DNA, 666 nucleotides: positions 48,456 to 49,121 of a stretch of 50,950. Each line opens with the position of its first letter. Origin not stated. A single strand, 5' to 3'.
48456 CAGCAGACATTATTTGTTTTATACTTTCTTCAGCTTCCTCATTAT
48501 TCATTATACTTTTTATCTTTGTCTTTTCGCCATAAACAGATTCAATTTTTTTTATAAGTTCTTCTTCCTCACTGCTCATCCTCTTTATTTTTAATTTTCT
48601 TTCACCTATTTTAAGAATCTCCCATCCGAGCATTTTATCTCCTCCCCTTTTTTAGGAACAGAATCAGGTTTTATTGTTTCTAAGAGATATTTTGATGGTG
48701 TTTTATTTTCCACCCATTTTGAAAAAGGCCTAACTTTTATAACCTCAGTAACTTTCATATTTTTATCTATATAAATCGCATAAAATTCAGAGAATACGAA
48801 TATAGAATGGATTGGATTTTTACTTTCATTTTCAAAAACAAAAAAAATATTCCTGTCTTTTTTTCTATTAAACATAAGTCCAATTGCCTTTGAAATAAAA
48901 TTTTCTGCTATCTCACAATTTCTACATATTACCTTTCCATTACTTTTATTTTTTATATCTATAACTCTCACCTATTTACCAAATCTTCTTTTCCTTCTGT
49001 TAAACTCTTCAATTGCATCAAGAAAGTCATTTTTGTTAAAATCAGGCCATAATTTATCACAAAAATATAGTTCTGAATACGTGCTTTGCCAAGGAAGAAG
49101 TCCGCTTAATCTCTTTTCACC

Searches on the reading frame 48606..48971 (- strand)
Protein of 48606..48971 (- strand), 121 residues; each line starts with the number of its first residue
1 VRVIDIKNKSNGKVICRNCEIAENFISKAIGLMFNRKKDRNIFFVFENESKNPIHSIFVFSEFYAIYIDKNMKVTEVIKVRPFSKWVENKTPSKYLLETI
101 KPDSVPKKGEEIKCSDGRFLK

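Call 71: search_protein_families(library=pfam, proteins=[window:48606-48971:-], max_evalue=0.00001)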
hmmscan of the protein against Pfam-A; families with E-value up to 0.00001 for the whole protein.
window:48606-48971:- (121 aa): 1 family
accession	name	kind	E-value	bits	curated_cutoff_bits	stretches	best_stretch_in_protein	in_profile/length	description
PF02643.20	DUF192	-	1.7e-06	28.5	27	1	19-99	3-78/96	Uncharacterized ACR, COG1430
